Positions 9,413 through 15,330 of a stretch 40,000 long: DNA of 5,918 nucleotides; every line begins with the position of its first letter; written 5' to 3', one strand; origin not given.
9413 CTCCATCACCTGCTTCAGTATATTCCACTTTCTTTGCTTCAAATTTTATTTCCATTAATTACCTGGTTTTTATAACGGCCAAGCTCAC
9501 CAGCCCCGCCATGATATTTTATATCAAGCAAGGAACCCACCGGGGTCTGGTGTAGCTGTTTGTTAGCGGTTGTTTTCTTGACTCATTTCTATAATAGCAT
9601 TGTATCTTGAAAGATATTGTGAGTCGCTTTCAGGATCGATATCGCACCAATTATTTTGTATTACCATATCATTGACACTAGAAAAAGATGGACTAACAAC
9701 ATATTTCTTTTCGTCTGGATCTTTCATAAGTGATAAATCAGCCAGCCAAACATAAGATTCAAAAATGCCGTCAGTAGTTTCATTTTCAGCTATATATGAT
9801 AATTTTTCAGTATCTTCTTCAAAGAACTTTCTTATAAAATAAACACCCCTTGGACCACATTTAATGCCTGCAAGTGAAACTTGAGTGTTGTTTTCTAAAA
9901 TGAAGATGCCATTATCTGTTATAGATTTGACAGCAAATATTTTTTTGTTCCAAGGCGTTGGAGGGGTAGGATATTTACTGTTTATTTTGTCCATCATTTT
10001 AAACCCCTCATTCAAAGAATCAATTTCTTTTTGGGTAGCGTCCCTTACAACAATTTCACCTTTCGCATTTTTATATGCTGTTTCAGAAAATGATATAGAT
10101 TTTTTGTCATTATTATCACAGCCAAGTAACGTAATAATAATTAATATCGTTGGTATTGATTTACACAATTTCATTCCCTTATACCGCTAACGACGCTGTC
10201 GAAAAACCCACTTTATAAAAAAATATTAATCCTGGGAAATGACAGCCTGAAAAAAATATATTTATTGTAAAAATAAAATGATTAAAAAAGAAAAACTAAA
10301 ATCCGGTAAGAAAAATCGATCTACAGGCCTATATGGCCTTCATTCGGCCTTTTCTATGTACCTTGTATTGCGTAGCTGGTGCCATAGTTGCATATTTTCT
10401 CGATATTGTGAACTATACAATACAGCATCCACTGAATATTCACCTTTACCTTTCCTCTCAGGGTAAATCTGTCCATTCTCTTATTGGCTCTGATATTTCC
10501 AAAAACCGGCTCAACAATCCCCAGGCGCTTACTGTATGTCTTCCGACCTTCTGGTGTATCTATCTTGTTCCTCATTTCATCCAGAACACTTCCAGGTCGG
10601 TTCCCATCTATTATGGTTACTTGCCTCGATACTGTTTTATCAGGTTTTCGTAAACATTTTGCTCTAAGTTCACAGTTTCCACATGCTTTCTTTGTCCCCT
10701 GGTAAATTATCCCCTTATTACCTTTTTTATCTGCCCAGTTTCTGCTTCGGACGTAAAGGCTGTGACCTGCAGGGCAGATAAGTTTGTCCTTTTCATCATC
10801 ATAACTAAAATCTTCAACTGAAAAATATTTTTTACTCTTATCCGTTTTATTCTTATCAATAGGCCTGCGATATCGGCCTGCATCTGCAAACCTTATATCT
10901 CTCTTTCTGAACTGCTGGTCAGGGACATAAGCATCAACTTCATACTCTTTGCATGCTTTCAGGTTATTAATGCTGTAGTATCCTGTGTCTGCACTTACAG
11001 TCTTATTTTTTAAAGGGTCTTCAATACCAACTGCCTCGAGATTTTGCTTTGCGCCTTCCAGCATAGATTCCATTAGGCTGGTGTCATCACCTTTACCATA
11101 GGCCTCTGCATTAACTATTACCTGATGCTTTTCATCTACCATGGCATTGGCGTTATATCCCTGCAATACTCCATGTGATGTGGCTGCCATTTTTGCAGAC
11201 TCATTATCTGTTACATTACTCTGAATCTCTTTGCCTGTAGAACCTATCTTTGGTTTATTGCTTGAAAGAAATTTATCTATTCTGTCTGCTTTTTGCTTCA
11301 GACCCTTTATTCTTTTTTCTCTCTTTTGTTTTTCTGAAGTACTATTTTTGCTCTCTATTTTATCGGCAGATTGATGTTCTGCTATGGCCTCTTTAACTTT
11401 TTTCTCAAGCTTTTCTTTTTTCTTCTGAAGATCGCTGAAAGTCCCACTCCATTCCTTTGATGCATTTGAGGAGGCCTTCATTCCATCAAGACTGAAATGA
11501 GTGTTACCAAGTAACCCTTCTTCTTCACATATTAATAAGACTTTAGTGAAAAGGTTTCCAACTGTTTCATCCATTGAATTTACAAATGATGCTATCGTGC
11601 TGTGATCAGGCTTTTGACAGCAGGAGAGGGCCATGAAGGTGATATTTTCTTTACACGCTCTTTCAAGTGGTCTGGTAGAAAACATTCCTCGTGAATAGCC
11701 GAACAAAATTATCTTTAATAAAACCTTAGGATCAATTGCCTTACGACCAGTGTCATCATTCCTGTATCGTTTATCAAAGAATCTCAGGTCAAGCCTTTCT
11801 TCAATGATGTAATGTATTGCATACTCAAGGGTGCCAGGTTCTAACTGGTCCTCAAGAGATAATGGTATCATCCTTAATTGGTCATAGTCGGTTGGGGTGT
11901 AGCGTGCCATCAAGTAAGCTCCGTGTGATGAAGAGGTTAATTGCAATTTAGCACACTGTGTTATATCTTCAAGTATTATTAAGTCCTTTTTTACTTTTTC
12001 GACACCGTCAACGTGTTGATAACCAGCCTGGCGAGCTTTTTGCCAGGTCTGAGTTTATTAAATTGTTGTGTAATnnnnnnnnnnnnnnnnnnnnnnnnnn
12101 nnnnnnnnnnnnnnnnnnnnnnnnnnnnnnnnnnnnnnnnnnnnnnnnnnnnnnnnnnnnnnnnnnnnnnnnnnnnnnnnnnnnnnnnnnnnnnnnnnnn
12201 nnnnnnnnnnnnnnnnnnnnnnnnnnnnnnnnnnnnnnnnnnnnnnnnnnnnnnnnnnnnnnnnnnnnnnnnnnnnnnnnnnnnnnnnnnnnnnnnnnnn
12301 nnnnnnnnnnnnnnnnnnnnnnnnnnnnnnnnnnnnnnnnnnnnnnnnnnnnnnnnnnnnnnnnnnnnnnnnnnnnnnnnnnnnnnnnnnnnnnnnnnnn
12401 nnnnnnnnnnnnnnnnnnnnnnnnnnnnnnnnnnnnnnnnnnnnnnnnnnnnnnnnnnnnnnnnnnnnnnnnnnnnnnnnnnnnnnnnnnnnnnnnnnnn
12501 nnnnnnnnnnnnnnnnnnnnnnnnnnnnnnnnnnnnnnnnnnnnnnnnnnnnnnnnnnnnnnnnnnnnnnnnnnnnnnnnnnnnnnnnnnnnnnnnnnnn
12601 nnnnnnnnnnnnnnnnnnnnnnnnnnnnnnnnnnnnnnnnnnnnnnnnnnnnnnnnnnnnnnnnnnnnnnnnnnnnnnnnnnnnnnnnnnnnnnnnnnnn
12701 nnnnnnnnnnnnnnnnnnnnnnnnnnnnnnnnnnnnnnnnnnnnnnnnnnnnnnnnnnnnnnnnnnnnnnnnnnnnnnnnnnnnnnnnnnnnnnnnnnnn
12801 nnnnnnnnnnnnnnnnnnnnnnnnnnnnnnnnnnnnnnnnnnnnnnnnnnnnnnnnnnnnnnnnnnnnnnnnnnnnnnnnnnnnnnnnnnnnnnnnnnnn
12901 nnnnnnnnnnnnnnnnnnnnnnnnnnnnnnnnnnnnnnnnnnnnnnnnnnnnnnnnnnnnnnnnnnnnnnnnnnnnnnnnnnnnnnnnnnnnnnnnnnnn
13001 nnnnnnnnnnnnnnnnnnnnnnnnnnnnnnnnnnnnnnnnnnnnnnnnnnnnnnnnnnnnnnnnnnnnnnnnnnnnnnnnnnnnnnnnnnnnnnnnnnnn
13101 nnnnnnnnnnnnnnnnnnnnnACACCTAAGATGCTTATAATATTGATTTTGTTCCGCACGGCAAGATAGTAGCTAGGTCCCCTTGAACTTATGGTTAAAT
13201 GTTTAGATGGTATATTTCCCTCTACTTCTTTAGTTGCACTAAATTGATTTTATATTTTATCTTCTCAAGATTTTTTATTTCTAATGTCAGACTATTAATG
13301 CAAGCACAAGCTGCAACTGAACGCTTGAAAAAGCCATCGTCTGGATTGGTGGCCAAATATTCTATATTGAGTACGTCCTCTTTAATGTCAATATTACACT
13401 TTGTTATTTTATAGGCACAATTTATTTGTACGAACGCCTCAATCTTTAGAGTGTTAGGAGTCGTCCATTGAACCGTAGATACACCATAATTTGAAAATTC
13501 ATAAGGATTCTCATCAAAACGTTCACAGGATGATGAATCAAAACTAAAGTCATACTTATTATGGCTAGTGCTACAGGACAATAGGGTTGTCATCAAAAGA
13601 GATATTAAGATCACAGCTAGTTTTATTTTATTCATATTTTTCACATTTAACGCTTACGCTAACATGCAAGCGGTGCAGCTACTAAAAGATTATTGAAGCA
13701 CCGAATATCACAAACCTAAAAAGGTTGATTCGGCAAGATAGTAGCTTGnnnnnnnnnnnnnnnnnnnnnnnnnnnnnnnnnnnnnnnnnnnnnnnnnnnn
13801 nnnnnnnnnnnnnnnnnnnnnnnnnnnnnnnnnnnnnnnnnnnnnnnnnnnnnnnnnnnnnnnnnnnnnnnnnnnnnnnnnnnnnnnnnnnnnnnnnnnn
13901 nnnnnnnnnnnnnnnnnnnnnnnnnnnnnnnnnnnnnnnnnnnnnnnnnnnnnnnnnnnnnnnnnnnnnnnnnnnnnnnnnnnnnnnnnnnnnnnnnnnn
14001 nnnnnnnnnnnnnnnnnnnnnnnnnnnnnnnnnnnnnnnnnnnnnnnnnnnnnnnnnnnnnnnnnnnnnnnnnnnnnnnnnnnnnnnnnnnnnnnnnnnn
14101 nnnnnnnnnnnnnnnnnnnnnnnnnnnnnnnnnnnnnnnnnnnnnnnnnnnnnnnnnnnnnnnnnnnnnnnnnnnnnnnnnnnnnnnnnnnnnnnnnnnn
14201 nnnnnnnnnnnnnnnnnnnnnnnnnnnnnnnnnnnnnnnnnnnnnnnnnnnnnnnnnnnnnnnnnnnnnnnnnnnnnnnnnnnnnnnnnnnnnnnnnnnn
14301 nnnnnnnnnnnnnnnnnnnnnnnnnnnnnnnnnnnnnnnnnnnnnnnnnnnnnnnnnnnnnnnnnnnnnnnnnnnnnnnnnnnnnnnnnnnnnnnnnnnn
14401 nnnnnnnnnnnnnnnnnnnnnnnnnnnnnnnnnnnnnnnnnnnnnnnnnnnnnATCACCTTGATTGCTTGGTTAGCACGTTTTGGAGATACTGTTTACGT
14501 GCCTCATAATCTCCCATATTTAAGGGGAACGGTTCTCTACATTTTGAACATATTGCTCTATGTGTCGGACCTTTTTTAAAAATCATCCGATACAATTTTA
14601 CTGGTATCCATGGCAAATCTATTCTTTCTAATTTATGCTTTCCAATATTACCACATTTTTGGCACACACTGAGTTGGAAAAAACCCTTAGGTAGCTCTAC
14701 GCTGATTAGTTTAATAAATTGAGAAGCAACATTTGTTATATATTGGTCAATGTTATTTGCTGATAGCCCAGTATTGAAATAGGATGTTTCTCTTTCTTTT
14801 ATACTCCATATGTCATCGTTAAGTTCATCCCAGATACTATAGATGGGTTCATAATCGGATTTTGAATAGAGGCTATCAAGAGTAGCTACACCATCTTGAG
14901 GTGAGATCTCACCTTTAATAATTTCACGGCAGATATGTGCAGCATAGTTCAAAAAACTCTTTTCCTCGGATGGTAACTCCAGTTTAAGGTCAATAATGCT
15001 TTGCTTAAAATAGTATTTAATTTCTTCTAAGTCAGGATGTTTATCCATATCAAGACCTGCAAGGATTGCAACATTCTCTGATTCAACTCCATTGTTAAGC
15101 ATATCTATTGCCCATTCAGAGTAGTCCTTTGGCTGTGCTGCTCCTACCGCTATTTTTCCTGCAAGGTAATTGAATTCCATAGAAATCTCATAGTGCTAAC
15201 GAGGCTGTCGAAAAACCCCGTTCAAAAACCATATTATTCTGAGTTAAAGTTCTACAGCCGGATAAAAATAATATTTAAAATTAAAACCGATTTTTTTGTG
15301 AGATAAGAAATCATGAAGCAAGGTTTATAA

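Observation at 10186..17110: Two diverged IS1182-family elements inserted at the identical nucleotide of the attC recombination core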

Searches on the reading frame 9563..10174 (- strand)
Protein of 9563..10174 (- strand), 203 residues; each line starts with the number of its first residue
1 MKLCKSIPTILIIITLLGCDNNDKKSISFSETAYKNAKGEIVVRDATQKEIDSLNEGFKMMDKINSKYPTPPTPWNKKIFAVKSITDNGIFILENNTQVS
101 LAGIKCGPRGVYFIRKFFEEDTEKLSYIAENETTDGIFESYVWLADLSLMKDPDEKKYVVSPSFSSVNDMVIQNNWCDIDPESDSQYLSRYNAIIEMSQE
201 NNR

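Call 7: search_protein_families(library=pfam, proteins=[window:9563-10174:-], max_evalue=0.01)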
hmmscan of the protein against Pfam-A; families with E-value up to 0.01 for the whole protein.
window:9563-10174:- (203 aa): 0 families

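Call 60: find_encoding_contigs(protein=window:9563-10174:-, flank=1500, max_places=4)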
Protein window:9563-10174:- (203 aa): no gene with exactly this product is on record in the collection.

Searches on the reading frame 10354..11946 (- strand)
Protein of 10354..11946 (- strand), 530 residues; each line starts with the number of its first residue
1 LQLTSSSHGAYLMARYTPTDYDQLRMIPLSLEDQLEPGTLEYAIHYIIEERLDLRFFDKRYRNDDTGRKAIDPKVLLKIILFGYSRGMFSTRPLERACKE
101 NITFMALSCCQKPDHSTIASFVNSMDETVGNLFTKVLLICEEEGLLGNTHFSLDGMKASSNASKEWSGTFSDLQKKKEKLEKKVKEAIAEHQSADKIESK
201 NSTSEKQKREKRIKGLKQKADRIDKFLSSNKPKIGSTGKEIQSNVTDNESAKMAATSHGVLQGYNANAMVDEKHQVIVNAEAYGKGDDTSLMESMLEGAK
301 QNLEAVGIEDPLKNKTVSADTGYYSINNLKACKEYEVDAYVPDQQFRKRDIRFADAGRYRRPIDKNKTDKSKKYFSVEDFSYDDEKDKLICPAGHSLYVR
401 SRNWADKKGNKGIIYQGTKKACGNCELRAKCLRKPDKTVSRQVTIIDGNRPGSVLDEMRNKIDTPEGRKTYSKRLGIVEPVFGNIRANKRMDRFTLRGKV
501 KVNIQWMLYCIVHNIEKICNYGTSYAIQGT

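Call 7: search_protein_families(library=pfam, proteins=[window:10354-11946:-], max_evalue=0.01)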
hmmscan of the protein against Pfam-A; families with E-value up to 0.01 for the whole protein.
window:10354-11946:- (530 aa): 4 families
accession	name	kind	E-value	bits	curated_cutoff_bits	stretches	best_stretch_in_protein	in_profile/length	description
PF13751.12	DDE_Tnp_1_6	-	1.6e-27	96.7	25.1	1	390-519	1-125/125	Transposase DDE domain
PF05598.16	DUF772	-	1.6e-15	57.3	23.1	1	67-136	1-74/74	Transposase domain (DUF772)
PF01609.27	DDE_Tnp_1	-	1.3e-11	45.1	23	1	261-515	33-200/200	Transposase DDE domain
PF25600.1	TRIM_CC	-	0.003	17.9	30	1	158-229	21-89/142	TRIM protein coiled-coil region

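Call 23: search_protein_families(library=ncbifam, proteins=[window:10354-11910:-], max_evalue=0.00001)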
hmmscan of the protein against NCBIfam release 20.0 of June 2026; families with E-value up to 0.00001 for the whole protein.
window:10354-11910:- (518 aa): 2 families
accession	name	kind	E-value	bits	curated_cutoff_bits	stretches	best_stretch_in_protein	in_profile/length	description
NF033551.1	transpos_IS1182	equivalog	3.1e-92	310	270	1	7-507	2-486/488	IS1182 family transposase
NF033581.1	transpos_IS5_4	equivalog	4.4e-11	42.7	140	1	49-348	22-238/285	IS5 family transposase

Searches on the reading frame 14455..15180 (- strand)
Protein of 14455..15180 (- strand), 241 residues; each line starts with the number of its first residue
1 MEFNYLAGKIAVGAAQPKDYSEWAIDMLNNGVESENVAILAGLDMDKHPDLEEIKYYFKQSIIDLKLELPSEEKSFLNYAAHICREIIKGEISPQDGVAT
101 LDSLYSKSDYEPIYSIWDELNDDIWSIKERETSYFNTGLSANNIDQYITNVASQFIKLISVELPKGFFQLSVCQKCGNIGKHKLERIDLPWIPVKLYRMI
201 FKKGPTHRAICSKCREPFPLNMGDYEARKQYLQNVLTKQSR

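Call 7: search_protein_families(library=pfam, proteins=[window:14455-15180:-], max_evalue=0.01)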
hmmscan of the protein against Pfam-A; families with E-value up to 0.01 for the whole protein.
window:14455-15180:- (241 aa): 0 families

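Call 59: find_encoding_contigs(protein=window:14455-15180:-, flank=1500, max_places=4)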
Protein window:14455-15180:- (241 aa): no gene with exactly this product is on record in the collection.
